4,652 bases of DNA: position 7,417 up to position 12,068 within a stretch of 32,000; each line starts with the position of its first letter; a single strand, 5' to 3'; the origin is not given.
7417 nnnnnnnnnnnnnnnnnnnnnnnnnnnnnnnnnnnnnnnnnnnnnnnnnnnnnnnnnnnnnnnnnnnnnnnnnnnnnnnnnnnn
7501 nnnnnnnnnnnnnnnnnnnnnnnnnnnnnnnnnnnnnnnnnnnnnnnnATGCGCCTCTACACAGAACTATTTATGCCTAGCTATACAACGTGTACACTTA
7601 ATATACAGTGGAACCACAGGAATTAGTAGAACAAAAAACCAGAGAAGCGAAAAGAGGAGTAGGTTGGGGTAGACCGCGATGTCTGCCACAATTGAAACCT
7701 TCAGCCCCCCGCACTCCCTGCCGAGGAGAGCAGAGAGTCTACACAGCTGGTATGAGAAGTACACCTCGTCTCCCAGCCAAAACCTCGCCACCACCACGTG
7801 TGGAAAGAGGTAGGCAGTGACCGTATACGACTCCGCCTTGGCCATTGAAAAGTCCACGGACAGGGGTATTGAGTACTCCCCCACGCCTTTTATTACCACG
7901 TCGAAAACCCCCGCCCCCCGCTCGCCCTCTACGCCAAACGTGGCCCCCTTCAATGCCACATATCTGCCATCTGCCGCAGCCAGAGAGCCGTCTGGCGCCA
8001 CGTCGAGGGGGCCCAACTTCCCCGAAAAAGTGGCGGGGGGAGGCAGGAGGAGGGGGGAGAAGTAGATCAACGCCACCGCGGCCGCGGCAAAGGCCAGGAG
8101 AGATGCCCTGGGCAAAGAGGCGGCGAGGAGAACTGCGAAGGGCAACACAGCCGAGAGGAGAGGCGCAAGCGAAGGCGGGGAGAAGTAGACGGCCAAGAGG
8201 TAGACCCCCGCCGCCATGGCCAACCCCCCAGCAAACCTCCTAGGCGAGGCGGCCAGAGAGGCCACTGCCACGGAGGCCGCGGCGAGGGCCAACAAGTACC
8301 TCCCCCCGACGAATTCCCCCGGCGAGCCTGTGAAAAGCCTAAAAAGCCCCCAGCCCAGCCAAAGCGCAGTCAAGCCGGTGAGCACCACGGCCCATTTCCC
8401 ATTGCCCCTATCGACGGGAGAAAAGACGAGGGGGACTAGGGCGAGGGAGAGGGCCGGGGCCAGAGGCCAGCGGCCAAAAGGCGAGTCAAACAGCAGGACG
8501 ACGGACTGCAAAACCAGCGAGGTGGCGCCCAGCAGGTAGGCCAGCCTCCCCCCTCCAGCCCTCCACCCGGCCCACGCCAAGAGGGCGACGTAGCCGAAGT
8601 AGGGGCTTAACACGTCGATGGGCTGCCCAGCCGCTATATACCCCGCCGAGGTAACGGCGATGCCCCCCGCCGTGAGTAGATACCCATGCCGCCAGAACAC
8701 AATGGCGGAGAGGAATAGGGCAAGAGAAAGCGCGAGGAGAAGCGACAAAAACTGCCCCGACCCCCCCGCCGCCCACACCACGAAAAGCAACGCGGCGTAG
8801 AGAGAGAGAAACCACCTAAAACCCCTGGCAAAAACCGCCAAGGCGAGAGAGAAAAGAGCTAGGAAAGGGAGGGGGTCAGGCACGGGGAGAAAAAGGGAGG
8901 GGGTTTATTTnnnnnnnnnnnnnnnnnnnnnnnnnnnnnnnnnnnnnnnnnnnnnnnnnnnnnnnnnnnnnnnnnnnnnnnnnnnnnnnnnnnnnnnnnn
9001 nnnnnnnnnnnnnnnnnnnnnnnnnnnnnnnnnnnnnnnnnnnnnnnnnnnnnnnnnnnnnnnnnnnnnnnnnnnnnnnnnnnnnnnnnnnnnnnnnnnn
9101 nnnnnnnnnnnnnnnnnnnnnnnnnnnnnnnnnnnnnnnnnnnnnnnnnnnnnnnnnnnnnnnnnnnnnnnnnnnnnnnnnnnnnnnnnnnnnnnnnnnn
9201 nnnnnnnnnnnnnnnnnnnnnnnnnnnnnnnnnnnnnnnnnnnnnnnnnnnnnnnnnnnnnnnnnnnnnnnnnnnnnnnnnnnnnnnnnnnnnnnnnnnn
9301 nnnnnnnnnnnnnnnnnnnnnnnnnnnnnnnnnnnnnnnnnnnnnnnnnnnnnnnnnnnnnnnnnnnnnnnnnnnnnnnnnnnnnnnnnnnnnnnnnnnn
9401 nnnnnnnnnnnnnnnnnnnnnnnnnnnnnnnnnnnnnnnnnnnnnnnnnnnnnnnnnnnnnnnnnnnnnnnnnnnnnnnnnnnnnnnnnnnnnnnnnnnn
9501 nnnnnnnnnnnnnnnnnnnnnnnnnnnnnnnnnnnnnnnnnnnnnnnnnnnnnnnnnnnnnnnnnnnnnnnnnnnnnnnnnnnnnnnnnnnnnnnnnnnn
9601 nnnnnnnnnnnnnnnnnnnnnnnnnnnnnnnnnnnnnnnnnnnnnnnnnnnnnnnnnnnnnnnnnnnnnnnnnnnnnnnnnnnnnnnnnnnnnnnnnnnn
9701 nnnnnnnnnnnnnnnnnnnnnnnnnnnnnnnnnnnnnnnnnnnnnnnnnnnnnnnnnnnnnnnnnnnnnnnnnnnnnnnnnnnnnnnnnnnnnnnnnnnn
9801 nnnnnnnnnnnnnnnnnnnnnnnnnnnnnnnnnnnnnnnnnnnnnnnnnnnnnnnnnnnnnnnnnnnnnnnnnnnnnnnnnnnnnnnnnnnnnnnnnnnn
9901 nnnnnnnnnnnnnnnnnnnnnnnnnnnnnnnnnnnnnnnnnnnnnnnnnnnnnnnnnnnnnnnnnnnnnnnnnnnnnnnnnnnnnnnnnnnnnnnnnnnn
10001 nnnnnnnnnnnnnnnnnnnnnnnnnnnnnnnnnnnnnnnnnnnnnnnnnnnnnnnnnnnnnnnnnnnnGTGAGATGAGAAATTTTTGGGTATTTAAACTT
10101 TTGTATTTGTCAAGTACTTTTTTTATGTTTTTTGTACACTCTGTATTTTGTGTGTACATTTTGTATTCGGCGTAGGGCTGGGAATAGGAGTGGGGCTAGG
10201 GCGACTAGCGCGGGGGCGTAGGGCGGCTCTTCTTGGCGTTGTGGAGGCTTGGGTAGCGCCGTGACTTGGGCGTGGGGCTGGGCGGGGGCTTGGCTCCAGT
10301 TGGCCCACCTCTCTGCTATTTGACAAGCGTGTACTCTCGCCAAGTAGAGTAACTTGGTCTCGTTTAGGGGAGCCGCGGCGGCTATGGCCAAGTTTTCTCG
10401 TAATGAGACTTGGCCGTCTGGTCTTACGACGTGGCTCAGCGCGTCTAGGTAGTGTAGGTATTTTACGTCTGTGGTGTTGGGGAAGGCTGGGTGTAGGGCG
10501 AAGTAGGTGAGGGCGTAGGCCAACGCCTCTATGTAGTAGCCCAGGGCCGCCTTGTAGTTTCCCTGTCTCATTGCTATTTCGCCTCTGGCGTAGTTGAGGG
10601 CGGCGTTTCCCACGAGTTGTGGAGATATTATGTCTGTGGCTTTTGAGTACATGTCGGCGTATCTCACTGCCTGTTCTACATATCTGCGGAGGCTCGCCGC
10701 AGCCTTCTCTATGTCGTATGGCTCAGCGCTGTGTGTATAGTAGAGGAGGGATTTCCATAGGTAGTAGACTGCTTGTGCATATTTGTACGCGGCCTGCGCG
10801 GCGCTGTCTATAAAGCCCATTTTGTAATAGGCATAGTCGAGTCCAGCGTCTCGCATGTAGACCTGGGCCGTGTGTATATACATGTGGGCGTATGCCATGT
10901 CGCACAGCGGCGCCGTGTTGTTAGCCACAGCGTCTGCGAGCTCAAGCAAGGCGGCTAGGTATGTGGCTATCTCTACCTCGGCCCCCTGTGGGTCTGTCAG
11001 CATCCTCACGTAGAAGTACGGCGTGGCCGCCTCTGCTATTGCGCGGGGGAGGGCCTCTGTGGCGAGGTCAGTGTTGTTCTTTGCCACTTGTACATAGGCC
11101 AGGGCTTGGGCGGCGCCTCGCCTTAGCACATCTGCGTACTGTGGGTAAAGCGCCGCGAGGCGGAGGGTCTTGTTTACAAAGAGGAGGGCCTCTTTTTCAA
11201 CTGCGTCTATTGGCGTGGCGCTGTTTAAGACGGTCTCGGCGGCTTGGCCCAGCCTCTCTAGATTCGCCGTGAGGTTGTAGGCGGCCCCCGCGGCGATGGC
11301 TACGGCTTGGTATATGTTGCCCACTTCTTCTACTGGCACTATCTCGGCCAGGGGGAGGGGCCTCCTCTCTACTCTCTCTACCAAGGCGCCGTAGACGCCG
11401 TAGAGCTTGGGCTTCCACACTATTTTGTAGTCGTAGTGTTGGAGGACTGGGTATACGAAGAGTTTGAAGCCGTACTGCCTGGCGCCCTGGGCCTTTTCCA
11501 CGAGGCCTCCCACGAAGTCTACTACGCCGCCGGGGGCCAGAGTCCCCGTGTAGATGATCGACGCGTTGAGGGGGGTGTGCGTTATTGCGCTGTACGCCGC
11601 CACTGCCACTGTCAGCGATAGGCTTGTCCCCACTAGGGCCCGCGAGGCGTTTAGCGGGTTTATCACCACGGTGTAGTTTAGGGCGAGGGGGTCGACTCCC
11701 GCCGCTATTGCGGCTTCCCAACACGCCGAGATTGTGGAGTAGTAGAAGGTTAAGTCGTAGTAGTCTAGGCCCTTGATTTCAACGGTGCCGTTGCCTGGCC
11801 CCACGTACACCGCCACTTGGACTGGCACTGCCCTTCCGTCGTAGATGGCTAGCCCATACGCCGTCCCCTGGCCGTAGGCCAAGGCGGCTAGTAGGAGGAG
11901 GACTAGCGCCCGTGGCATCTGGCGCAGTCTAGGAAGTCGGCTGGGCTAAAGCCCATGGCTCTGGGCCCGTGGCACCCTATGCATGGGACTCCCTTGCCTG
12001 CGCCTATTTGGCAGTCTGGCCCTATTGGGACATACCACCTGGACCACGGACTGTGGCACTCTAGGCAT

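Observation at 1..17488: A 17-kb c-type cytochrome island: maturation genes interleaved with anchored multihaem cytochromes and a quinol-oxidising module, a candidate outward electron-transfer pathway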

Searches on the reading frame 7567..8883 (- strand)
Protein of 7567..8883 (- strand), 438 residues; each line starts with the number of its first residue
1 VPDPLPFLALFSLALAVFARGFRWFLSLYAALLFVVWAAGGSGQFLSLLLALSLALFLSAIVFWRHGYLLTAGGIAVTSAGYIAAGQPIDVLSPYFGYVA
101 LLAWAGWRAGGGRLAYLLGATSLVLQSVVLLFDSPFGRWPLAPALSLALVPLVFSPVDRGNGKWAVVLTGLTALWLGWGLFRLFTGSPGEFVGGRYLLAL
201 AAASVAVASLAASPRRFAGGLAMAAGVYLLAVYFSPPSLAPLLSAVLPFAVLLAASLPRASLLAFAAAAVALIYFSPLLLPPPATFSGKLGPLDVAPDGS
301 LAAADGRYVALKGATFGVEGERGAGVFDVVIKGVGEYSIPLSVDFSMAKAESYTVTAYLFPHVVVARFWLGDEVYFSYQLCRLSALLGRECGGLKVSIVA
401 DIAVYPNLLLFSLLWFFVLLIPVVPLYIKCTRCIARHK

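Call 8: search_protein_families(library=pfam, proteins=[window:7567-8883:-], max_evalue=0.01)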
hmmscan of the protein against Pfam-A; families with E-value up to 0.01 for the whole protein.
window:7567-8883:- (438 aa): 0 families

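Call 47: search_protein_families(library=ncbifam, proteins=[window:7567-8883:-], max_evalue=0.001)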
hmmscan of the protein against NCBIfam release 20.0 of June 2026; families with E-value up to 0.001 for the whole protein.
window:7567-8883:- (438 aa): 0 families

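Call 53: find_homologous_proteins(query=window:7567-8883:-, max_evalue=0.001)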
Query window:7567-8883:- (438 aa): 3 proteins with E <= 0.001 among 8000 candidates.
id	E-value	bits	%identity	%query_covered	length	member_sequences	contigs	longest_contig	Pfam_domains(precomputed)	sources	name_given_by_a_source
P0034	3.6e-235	799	96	90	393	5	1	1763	-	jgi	-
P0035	1.5e-135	471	55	99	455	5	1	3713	-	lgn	-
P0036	1.6e-114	401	56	81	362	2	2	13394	-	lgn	-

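Call 71: predict_structure(alignment_id=A3)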
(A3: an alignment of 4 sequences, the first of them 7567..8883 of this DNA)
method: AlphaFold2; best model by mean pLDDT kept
length: 438 residues; sequences in the alignment: 4
mean_pLDDT: 53.0   pTM: 0.40
mean pLDDT of the five models: 53.0, 50.5, 43.5, 42.4, 37.1
residues with pLDDT >= 90: 3; 70-90: 120; 50-70: 33; < 50: 282
segments of 3 or more residues with pLDDT < 50: 1-214, 219-223, 225-233, 235-279, 422-426
pLDDT, mean of each block of 10 residues (from residue 1): 38 39 41 42 38 36 31 32 31 35 38 40 40 32 33 32 40 42 39 38 42 46 47 45 46 46 44 46 77 84 85 85 87 86 80 77 82 83 82 82 75 55 52 63
secondary structure, 60 per line:
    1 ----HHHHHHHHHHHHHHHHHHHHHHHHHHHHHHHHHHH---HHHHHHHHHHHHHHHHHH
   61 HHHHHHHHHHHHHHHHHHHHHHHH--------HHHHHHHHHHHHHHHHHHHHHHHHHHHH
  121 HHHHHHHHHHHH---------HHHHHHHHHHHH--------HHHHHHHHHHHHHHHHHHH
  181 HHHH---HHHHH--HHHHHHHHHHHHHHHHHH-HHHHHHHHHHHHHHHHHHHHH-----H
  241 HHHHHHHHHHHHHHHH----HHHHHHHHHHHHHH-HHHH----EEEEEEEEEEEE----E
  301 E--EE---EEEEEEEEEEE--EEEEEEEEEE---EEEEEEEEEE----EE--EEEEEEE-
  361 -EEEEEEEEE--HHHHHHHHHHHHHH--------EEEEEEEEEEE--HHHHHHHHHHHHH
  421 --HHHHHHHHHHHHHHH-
elements in order: H5-39 H43-84 H93-132 H142-153 H162-184 H188-192 H195-212 H214-234 H240-256 H261-274 H276-279 E284-295 E309-319 E322-331 E335-344 E353-359 E362-370 H373-386 E395-405 H408-420 H423-437

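Call 73: fold_search(model_id=the predicted structure, library=pdb)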
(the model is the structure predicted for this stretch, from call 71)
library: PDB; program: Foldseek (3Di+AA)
matches with E <= 10: 722; with E <= 0.001: 1
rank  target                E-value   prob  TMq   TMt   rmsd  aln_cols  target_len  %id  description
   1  6zmq                  2.7e-05  1.00  0.28  0.22  11.3       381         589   13  Cytochrome c Heme Lyase CcmF (released 2021-05-19)
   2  1wub                  4.9e-02  0.15  0.08  0.16  13.8       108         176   15  Crystal structure of the polyisoprenoid-binding protein, TT1927b, from Thermus thermophilus HB8 (released 2004-12-21)
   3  8y2i_A                5.5e-02  0.12  0.11  0.08  16.9       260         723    9  Ternary structure of dLesCas12e-sgRNA-dsDNA (released 2024-10-23)
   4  4zjm_B                5.8e-02  0.11  0.08  0.20  14.2       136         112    9  Crystal Structure of Mycobacterium tuberculosis LpqH (Rv3763) (released 2015-05-13)
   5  6ene_A                5.8e-02  0.08  0.07  0.09  18.0       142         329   12  OmpF orthologue from Enterobacter cloacae (OmpE35) (released 2018-10-31)
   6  6i3y_F                7.0e-02  0.18  0.12  0.23  14.6       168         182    9  Crystal structure of the human mitochondrial PRELID1K58V-TRIAP1 complex with PS (released 2019-03-20)
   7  6yfd_AA               7.0e-02  0.16  0.08  0.15  15.9       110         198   11  Virus-like particle of Beihai levi-like virus 14 (released 2020-09-02)
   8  4xin_A                9.0e-02  0.14  0.08  0.23  13.2       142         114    9  X-ray Crystal Structure of an LpqH orthologue from Mycobacterium avium (released 2015-03-04)
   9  4hgz_B                9.5e-02  0.20  0.11  0.18  18.9       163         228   12  Structure of the CcbJ Methyltransferase from Streptomyces caelestis (released 2013-10-30)
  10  4hgz_C                1.0e-01  0.23  0.10  0.17  15.9       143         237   11  Structure of the CcbJ Methyltransferase from Streptomyces caelestis (released 2013-10-30)
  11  4zjm_F                1.0e-01  0.15  0.08  0.24  13.4       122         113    8  Crystal Structure of Mycobacterium tuberculosis LpqH (Rv3763) (released 2015-05-13)
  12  6yfd_AB               1.0e-01  0.14  0.08  0.16  15.8       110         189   11  Virus-like particle of Beihai levi-like virus 14 (released 2020-09-02)
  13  6v8h_G                1.0e-01  0.13  0.10  0.22  16.3       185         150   11  Crystal structure of Ara h 8.0201 (released 2020-12-16)
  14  4zjm_G                1.1e-01  0.11  0.08  0.24  14.2       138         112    9  Crystal Structure of Mycobacterium tuberculosis LpqH (Rv3763) (released 2015-05-13)
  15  7fds_B                1.1e-01  0.09  0.07  0.19  14.2       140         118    6  High resolution crystal structure of LpqH from Mycobacterium tuberculosis (released 2021-12-15)
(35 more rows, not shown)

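Call 74: search_solved_structures(query=A3, max_evalue=10, show_alignments=2)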
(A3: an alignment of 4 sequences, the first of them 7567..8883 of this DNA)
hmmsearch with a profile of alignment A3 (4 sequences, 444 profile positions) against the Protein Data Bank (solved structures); distinct sequences matched with E-value up to 10: 1.
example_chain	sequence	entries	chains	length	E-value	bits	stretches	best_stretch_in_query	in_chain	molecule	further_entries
3dec_A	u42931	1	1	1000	1.1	11.2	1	357-401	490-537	Beta-galactosidase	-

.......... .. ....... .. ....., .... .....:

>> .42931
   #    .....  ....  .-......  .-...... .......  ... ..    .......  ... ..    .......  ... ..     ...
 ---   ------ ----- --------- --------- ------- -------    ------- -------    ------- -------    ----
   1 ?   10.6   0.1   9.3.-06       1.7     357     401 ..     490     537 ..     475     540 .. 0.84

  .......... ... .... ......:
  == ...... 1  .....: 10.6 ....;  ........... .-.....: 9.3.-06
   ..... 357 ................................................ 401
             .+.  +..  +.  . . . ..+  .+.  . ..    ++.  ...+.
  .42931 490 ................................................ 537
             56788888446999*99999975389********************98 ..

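Call 87: search_protein_representatives(alignment_id=A3)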
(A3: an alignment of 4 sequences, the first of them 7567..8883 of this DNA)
Query: 4 sequences, 444 profile positions. Proteins with E-value up to 0.001 (for the whole library): 9; up to 1e-10: 7; up to 1e-30: 4. The best 9 are listed.
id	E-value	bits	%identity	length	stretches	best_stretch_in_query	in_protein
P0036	5.5e-204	694.5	-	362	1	83-444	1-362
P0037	5.8e-100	351.6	-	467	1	4-430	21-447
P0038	4.3e-71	256.5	-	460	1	7-433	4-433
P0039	7.7e-53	196.3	-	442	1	25-432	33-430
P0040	2.2e-26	109.1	-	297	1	11-214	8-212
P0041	2.3e-21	92.6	-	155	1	7-154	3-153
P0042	1.9e-16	76.4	-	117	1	4-99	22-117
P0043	7.8e-08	48.0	-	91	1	2-55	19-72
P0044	1.2e-06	44.1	-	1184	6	331-372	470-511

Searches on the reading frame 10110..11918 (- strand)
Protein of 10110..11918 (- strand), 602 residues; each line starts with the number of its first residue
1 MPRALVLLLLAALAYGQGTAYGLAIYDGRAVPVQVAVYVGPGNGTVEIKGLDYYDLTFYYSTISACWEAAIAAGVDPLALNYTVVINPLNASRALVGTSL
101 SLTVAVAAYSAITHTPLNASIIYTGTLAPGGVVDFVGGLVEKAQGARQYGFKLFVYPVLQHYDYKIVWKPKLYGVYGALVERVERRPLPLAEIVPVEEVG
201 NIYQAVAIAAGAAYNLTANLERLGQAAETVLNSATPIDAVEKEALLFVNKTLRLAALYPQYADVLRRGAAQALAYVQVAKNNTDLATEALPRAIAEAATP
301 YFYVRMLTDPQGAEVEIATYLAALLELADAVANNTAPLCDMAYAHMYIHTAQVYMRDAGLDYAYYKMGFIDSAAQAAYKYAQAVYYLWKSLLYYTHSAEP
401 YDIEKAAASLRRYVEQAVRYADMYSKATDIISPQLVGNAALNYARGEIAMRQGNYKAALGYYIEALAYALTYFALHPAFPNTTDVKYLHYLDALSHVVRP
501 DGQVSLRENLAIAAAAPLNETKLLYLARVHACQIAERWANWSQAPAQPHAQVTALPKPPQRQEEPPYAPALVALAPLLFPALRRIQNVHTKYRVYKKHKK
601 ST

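Call 8: search_protein_families(library=pfam, proteins=[window:10110-11918:-], max_evalue=0.01)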
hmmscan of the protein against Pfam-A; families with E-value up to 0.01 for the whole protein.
window:10110-11918:- (602 aa): 2 families
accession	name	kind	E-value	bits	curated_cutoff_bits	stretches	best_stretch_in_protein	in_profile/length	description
PF13541.12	ChlI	-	0.0002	21.7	27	1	83-157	44-118/121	Subunit ChlI of Mg-chelatase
PF05362.19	Lon_C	-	0.0003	20.9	21.1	1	97-159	109-171/205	Lon protease (S16) C-terminal proteolytic domain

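Call 39: search_solved_structures(query=window:10110-11918:-, max_evalue=1, show_alignments=2)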
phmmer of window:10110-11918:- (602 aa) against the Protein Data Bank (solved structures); distinct sequences matched with E-value up to 1: 27.
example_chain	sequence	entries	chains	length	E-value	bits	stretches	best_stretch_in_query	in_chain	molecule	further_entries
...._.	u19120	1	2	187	6.4e-06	28.5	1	25-160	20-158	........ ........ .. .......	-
1z0b_A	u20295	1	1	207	1.6e-05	27.2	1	84-157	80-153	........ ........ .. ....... type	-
1z0c_A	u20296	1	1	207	2.1e-05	26.8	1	86-157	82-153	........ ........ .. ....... type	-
1z0e_A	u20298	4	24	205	2.7e-05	26.4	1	86-157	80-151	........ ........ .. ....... type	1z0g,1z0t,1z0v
1z0w_A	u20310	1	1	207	2.8e-05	26.4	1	86-157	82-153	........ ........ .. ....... type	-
8dvh_A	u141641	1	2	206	0.00015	24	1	82-158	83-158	Lon protease 2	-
5h45_A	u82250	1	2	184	0.0021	20.2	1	81-157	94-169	DNA repair protein RadA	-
4ypm_A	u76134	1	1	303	0.0063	18.6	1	95-183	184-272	Lon protease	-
5e7s_A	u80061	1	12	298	0.0068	18.5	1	95-183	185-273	Lon protease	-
3k1j_A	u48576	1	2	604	0.012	17.7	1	82-163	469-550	ATP-dependent protease Lon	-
4ypl_A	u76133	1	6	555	0.02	17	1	96-183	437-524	Lon protease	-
8k3y_F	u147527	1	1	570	0.021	16.9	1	96-183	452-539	Lon protease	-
3m6a_A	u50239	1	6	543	0.026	16.6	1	70-162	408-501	ATP-dependent protease La 1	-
7fid_B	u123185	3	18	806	0.027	16.5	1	96-183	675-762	Lon protease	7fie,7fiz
7p6u_A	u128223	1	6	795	0.03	16.4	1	91-160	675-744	Lon protease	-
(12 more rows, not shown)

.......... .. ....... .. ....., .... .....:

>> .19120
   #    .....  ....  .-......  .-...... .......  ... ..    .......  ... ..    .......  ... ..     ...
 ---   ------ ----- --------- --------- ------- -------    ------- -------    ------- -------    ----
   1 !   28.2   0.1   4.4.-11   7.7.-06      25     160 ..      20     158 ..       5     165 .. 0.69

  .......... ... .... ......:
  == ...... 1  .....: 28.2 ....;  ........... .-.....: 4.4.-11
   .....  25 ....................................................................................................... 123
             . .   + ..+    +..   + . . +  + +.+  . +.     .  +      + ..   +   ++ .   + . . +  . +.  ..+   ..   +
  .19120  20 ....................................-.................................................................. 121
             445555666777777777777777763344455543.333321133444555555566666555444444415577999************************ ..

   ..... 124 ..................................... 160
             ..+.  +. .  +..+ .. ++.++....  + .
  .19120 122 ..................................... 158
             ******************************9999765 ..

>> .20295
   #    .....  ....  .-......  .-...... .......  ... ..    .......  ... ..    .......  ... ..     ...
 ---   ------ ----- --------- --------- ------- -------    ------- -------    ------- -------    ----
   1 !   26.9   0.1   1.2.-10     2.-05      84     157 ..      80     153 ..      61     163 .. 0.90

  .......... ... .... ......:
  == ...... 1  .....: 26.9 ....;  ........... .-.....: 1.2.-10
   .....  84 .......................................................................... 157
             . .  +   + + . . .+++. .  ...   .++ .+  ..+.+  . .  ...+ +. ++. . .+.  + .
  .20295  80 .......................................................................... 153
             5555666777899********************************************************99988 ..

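Call 47: search_protein_families(library=ncbifam, proteins=[window:10110-11918:-], max_evalue=0.001)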
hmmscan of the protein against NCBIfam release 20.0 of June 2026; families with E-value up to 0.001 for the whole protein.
window:10110-11918:- (602 aa): 3 families
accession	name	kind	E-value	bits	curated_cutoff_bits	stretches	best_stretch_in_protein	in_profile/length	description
TIGR02902.1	spore_lonB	equivalog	5.5e-08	31.9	723.3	1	81-158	426-502/531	ATP-dependent protease LonB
TIGR00764.1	lon_rel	equivalog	3.9e-07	29.1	516.6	1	81-160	484-563/608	ATP-dependent protease LonB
TIGR02903.1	spore_lon_C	equivalog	5.9e-06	25.1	678.8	1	81-158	510-586/615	Lon family ATP-dependent protease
